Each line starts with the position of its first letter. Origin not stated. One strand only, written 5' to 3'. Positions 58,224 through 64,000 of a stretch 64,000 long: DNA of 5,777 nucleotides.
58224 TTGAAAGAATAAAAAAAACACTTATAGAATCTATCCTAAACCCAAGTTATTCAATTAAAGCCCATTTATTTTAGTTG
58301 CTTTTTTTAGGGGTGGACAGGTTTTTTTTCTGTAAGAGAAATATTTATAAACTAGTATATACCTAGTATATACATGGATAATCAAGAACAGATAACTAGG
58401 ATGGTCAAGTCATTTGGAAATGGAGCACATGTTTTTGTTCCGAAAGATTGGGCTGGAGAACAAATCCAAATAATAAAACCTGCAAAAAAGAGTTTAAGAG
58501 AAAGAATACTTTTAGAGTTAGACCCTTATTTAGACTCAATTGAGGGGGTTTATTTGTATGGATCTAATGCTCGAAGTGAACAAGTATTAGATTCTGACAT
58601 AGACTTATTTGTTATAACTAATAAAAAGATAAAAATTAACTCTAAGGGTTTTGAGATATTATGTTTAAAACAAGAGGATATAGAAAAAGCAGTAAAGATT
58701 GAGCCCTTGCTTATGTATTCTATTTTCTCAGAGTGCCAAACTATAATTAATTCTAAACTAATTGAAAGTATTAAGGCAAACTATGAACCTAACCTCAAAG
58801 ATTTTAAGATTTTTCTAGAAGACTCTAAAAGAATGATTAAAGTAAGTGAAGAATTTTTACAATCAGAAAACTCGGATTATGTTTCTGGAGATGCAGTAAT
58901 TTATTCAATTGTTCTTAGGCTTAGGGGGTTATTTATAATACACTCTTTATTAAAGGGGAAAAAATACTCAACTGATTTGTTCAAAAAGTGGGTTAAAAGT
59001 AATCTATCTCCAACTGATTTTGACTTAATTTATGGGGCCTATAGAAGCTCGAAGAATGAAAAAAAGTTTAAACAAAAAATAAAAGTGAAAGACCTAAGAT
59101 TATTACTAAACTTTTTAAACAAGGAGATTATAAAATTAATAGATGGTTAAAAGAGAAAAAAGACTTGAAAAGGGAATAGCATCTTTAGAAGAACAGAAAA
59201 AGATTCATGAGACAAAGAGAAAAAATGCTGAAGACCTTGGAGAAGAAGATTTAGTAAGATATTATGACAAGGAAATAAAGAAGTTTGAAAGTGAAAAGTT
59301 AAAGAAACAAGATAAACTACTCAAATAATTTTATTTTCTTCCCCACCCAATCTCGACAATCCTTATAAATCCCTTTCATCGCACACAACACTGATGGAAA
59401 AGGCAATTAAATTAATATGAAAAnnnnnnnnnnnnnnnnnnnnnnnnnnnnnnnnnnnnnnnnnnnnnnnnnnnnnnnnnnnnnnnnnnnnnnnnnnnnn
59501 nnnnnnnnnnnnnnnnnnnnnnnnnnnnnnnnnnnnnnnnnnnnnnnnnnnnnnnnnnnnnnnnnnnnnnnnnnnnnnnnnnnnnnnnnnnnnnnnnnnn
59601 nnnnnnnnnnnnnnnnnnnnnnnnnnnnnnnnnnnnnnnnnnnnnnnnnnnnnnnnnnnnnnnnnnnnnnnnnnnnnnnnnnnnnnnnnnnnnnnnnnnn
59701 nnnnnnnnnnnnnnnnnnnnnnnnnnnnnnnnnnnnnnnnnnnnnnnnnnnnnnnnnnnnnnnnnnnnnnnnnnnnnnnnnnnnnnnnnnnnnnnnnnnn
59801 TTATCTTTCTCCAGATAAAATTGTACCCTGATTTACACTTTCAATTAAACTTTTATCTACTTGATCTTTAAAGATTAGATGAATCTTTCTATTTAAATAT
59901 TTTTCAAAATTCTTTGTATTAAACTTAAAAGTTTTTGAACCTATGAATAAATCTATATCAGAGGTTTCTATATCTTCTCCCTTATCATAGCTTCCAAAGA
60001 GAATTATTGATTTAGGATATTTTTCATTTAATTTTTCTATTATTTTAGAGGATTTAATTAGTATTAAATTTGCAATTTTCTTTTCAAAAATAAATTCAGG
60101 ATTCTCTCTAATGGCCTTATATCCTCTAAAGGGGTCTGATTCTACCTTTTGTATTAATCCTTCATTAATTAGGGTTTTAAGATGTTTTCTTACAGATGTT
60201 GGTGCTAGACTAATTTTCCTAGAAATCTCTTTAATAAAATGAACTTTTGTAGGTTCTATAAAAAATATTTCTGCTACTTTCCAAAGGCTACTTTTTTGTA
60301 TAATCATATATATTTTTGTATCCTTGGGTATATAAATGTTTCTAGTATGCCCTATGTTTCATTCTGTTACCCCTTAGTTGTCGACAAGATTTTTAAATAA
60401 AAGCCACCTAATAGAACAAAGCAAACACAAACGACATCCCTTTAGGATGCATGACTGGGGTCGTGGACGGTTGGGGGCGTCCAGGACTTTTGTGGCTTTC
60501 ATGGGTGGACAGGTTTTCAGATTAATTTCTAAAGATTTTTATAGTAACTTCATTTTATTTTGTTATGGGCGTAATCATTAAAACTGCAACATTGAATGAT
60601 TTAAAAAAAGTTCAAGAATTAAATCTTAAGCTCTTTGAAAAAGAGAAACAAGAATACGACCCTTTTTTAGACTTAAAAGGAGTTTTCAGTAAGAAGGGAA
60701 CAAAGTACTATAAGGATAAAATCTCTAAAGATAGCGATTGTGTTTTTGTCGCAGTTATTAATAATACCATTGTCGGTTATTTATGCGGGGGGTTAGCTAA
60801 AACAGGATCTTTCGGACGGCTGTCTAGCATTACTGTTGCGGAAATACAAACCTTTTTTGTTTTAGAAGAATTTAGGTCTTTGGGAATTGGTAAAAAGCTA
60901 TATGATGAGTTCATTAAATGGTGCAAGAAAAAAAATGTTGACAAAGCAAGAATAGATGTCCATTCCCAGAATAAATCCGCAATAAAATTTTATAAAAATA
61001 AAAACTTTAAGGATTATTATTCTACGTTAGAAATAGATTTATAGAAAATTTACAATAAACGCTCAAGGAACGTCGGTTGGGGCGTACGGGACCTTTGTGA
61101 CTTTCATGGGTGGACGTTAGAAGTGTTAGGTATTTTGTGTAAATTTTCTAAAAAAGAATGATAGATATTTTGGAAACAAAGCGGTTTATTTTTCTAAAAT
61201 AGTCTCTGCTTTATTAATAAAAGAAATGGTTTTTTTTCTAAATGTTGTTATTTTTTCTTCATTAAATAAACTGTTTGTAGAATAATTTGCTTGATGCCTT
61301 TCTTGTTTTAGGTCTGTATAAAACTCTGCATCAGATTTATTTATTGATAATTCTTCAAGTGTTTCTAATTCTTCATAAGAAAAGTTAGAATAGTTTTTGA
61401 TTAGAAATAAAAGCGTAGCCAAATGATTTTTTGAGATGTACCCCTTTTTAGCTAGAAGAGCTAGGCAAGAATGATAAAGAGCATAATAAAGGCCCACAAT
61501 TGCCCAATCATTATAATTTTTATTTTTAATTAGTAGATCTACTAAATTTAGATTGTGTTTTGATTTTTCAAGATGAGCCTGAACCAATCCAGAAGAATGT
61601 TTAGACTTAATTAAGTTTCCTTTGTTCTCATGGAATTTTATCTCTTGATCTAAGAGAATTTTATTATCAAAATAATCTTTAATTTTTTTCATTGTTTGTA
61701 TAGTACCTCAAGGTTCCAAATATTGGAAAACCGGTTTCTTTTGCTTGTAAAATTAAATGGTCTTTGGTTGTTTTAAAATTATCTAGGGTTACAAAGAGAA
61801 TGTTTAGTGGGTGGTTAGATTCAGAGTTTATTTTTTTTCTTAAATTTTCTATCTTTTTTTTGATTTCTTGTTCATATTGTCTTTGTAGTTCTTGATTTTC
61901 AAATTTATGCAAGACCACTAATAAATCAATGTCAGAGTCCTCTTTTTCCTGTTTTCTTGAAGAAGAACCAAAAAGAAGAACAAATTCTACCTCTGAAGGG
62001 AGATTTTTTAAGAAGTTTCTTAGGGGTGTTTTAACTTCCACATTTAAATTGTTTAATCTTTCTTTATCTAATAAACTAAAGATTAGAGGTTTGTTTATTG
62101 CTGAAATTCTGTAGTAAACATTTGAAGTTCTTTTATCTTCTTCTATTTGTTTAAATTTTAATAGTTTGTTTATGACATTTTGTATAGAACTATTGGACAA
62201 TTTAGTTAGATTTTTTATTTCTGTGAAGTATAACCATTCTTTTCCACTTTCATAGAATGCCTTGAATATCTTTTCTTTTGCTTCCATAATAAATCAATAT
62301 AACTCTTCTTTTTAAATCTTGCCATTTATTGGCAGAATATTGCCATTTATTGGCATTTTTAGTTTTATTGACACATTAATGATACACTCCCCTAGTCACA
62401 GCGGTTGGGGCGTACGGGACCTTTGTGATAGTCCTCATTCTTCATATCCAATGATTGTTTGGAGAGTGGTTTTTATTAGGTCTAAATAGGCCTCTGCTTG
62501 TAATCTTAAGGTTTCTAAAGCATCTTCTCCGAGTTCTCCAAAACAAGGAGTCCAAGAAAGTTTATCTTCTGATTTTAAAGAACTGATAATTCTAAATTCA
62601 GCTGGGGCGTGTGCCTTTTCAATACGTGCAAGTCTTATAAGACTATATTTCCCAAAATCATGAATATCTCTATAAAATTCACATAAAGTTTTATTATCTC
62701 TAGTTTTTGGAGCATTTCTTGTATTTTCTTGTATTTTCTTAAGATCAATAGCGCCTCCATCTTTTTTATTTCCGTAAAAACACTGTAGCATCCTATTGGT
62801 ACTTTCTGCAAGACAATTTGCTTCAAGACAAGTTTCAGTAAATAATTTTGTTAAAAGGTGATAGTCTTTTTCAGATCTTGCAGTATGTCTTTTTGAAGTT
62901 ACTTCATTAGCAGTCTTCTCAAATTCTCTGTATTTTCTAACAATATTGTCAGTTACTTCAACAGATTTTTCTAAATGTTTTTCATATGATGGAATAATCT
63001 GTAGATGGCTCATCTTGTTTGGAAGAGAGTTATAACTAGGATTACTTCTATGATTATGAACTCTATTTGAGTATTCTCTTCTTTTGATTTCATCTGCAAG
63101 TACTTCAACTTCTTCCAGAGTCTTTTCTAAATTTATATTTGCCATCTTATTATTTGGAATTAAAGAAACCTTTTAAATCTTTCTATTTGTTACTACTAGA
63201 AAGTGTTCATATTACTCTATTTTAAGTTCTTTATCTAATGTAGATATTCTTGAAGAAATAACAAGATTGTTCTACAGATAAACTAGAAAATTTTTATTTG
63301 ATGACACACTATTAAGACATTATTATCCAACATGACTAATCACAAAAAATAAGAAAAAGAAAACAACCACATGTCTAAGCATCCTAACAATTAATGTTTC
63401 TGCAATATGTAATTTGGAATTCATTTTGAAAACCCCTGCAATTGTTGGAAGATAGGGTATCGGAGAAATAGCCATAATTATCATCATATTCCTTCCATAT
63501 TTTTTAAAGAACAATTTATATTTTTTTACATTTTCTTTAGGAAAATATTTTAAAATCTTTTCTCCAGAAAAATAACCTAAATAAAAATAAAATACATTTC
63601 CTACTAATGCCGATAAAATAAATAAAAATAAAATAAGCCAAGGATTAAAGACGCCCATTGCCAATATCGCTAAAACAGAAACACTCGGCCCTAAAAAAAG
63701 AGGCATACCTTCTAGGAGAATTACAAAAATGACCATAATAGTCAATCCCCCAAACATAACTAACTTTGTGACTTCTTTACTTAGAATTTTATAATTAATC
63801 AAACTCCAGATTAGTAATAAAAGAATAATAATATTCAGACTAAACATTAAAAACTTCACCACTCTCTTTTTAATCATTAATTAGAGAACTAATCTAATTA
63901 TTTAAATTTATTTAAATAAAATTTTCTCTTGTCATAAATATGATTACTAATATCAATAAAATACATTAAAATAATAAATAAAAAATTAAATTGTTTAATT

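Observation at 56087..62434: Array of tRNA-Asp 3'-end copies delimiting short integrase-less cassettes (serial integration decay series or integron-like capture array)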

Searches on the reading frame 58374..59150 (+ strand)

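Call 10: search_protein_families(library=pfam, proteins=[window:58374-59150:+], max_evalue=0.01)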
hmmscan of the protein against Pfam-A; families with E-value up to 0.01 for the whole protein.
window:58374-59150:+ (258 aa): 6 families
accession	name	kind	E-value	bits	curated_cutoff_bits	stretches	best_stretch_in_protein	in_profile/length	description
PF18765.7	Polbeta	-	2.7e-08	34.3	26.9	1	54-126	11-89/93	Polymerase beta, Nucleotidyltransferase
PF01909.29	NTP_transf_2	-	3.7e-07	30.9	21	1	48-127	10-85/93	Nucleotidyltransferase domain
PF12633.13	Adenyl_cycl_N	-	0.0026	18.2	27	1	53-105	89-139/199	Adenylate cyclase NT domain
PF00523.23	Fusion_gly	-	0.0031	16.3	29.8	1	119-187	416-484/487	Fusion glycoprotein F0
PF22600.2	MTPAP-like_central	-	0.0034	17.9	27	1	38-126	22-101/139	Poly(A) RNA polymerase, mitochondrial-like, central palm domain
PF09853.14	DUF2080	-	0.0088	16.2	21.5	0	7-31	18-42/50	Putative transposon-encoded protein (DUF2080)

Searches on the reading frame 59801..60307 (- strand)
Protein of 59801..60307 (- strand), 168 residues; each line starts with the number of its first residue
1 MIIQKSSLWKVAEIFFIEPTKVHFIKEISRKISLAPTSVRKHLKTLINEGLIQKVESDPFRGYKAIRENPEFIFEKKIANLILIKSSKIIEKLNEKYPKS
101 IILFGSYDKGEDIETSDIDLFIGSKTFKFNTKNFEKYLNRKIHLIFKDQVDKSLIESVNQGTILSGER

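Call 10: search_protein_families(library=pfam, proteins=[window:59801-60307:-], max_evalue=0.01)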
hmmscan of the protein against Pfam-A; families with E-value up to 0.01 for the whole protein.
window:59801-60307:- (168 aa): 7 families
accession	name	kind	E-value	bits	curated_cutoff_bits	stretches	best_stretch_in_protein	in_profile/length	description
PF01909.29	NTP_transf_2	-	6.9e-10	39.6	21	1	87-152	2-80/93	Nucleotidyltransferase domain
PF18765.7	Polbeta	-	3.1e-08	34.1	26.9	1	88-151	2-65/93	Polymerase beta, Nucleotidyltransferase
PF13412.12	HTH_24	-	2.8e-05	24.1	21.9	1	26-53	21-48/48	Winged helix-turn-helix DNA-binding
PF09339.16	HTH_IclR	-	0.00013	22.1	22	1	25-55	21-51/52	IclR helix-turn-helix domain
PF01022.26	HTH_5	-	0.00017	21.8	22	1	24-54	17-47/47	Bacterial regulatory protein, arsR family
PF01726.22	LexA_DNA_bind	-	0.0038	17.4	23.7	1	25-57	28-61/65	LexA DNA binding domain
PF01978.25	TrmB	-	0.0079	16.5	25.6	0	26-66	26-65/68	Sugar-specific transcriptional regulator TrmB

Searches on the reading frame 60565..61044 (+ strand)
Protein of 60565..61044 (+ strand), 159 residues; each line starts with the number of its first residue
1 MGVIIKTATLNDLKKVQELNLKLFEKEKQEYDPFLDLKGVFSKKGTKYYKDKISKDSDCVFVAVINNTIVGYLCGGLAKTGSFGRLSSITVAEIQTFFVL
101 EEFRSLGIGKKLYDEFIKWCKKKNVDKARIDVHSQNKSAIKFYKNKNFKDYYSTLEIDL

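Call 10: search_protein_families(library=pfam, proteins=[window:60565-61044:+], max_evalue=0.01)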
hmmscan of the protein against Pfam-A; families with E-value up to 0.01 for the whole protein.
window:60565-61044:+ (159 aa): 5 families
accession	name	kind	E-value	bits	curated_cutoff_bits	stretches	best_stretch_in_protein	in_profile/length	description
PF00583.31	Acetyltransf_1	-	3.6e-17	63.1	20.7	1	39-144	14-113/116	Acetyltransferase (GNAT) family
PF13673.13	Acetyltransf_10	-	8.7e-12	45.6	23.6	1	49-151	22-110/128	Acetyltransferase (GNAT) domain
PF13508.13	Acetyltransf_7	-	1.8e-11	44.7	27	1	57-149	2-83/84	Acetyltransferase (GNAT) domain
PF13420.13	Acetyltransf_4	-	1e-05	26.1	24.3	1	5-148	1-134/155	Acetyltransferase (GNAT) domain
PF08445.16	FR47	-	0.0038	17.6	22.1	1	91-152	21-81/86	FR47-like protein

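Call 19: find_encoding_contigs(protein=window:60565-61044:+, flank=10000, max_places=10)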
Protein window:60565-61044:+ (159 aa): 10 contigs read that carry it; 8 places shown.
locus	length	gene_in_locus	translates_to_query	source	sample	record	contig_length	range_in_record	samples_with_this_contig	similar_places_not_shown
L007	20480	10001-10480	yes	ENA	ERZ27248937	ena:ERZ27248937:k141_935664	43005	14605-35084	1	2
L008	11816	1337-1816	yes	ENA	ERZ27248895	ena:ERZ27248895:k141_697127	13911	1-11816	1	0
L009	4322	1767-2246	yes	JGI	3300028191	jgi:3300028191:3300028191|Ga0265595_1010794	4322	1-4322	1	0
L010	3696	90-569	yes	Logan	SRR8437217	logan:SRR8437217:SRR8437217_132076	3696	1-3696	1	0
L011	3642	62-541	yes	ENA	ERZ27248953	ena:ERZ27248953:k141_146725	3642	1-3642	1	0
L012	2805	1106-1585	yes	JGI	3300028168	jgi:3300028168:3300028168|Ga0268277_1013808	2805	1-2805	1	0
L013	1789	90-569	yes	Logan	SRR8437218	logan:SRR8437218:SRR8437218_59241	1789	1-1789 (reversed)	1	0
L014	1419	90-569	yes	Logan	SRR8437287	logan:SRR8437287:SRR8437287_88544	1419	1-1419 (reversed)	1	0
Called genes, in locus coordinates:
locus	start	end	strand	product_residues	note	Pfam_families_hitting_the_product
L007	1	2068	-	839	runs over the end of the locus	PF11617:Cu-binding_MopE (faint)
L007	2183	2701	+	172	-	-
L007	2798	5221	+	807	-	PF07705:CARDB (faint)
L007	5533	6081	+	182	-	-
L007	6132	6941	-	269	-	PF01978:TrmB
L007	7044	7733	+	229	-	-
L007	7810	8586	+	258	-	PF01909:NTP_transf_2 (weak), PF18765:Polbeta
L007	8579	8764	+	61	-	-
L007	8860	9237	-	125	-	-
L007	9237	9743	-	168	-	PF13412:HTH_24 (faint), PF01909:NTP_transf_2, PF18765:Polbeta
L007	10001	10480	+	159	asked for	PF13420:Acetyltransf_4 (weak), PF00583:Acetyltransf_1, PF13673:Acetyltransf_10, PF13508:Acetyltransf_7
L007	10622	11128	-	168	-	-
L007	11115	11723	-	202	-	PF22600:MTPAP-like_central (weak), PF01909:NTP_transf_2, PF18765:Polbeta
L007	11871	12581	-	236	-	-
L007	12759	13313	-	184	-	PF09335:VTT_dom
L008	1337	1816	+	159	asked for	PF13420:Acetyltransf_4 (weak), PF00583:Acetyltransf_1, PF13673:Acetyltransf_10, PF13508:Acetyltransf_7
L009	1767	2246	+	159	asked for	PF13420:Acetyltransf_4 (weak), PF00583:Acetyltransf_1, PF13673:Acetyltransf_10, PF13508:Acetyltransf_7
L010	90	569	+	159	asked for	PF13420:Acetyltransf_4 (weak), PF00583:Acetyltransf_1, PF13673:Acetyltransf_10, PF13508:Acetyltransf_7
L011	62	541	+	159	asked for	PF13420:Acetyltransf_4 (weak), PF00583:Acetyltransf_1, PF13673:Acetyltransf_10, PF13508:Acetyltransf_7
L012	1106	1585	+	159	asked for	PF13420:Acetyltransf_4 (weak), PF00583:Acetyltransf_1, PF13673:Acetyltransf_10, PF13508:Acetyltransf_7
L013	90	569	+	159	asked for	PF13420:Acetyltransf_4 (weak), PF00583:Acetyltransf_1, PF13673:Acetyltransf_10, PF13508:Acetyltransf_7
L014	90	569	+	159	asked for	PF13420:Acetyltransf_4 (weak), PF00583:Acetyltransf_1, PF13673:Acetyltransf_10, PF13508:Acetyltransf_7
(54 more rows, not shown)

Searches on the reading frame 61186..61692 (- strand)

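Call 10: search_protein_families(library=pfam, proteins=[window:61186-61692:-], max_evalue=0.01)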
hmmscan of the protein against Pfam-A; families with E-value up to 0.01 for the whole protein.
window:61186-61692:- (168 aa): 1 family
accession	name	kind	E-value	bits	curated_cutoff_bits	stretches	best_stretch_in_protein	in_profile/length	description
PF05168.19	HEPN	-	0.00012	22.7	22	1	38-162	2-114/117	HEPN domain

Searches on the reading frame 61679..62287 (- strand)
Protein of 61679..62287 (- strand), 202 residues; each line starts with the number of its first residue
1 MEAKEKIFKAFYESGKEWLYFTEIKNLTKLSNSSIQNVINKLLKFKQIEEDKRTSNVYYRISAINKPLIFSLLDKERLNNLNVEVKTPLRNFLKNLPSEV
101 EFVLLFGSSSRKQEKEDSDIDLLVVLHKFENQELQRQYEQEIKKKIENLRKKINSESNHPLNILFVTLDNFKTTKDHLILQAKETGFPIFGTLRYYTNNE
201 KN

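Call 10: search_protein_families(library=pfam, proteins=[window:61679-62287:-], max_evalue=0.01)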
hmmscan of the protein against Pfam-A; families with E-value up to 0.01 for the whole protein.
window:61679-62287:- (202 aa): 5 families
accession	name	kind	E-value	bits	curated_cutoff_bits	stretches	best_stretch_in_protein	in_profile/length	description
PF18765.7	Polbeta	-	1.3e-10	41.7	26.9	1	90-151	4-62/93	Polymerase beta, Nucleotidyltransferase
PF01909.29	NTP_transf_2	-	1.4e-09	38.7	21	1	89-149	4-64/93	Nucleotidyltransferase domain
PF22600.2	MTPAP-like_central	-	7e-06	26.6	27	1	79-155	19-89/139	Poly(A) RNA polymerase, mitochondrial-like, central palm domain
PF14394.12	DUF4423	-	0.001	19.4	30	0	22-53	40-71/165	Domain of unknown function (DUF4423)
PF12633.13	Adenyl_cycl_N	-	0.0082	16.6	27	0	98-178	90-165/199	Adenylate cyclase NT domain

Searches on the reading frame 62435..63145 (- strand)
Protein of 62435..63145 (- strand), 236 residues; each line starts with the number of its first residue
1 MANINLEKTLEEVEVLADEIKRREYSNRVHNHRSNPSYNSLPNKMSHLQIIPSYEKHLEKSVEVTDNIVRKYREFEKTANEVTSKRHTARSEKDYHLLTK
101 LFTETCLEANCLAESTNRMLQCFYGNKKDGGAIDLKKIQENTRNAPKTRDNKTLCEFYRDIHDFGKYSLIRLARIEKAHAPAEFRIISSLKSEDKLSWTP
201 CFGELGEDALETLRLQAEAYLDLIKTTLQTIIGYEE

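Call 11: search_protein_families(library=pfam, proteins=[window:62435-63145:-], max_evalue=0.01)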
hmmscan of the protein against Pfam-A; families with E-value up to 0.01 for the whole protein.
window:62435-63145:- (236 aa): 0 families

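Call 18: find_encoding_contigs(protein=window:62435-63145:-, flank=10000, max_places=10)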
Protein window:62435-63145:- (236 aa): 8 contigs read that carry it; 6 places shown.
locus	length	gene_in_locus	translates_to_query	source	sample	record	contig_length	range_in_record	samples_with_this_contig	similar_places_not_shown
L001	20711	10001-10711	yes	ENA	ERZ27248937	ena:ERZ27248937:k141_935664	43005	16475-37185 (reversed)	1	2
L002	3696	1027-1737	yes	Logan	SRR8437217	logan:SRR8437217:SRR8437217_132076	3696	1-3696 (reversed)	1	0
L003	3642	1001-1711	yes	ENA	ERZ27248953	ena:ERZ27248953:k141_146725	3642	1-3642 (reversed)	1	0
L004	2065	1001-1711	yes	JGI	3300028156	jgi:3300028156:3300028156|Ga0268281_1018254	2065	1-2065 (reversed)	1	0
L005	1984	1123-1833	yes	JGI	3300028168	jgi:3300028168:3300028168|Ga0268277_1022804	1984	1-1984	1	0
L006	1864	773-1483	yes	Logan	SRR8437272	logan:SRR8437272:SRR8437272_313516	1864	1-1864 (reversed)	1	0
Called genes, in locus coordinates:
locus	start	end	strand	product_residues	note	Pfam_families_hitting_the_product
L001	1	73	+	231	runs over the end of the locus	-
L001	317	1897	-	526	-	PF00270:DEAD, PF04851:ResIII, PF00271:Helicase_C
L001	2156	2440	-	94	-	-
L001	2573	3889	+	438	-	-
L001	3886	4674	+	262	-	PF04055:Radical_SAM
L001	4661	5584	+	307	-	-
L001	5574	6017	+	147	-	PF00293:NUDIX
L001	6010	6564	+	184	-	-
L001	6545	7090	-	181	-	PF13489:Methyltransf_23, PF08241:Methyltransf_11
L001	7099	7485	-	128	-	-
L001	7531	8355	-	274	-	PF03193:RsgA_GTPase (weak), PF01926:MMR_HSR1, PF02421:FeoB_N (weak)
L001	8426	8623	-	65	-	-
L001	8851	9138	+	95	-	PF23477:zf_Tbcl_2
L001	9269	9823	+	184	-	PF09335:VTT_dom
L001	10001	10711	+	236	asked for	-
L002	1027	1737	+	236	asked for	-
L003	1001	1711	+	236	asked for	-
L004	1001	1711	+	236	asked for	-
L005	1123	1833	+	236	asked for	-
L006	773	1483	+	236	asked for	-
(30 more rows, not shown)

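Call 46: search_protein_families(library=ncbifam, proteins=[window:62435-63145:-], max_evalue=0.01)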
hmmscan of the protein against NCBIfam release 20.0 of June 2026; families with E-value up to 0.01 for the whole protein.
window:62435-63145:- (236 aa): 0 families

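Call 47: search_protein_families(library=phrogs, proteins=[window:62435-63145:-], max_evalue=0.001)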
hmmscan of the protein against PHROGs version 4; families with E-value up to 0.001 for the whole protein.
window:62435-63145:- (236 aa): 0 families

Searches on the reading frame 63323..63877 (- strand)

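Call 11: search_protein_families(library=pfam, proteins=[window:63323-63877:-], max_evalue=0.01)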
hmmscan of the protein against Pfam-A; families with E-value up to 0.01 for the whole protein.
window:63323-63877:- (184 aa): 1 family
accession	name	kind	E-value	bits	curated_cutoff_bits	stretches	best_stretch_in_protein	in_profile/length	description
PF09335.16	VTT_dom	-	6.8e-10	39.9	33.9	1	67-175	4-120/123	VTT domain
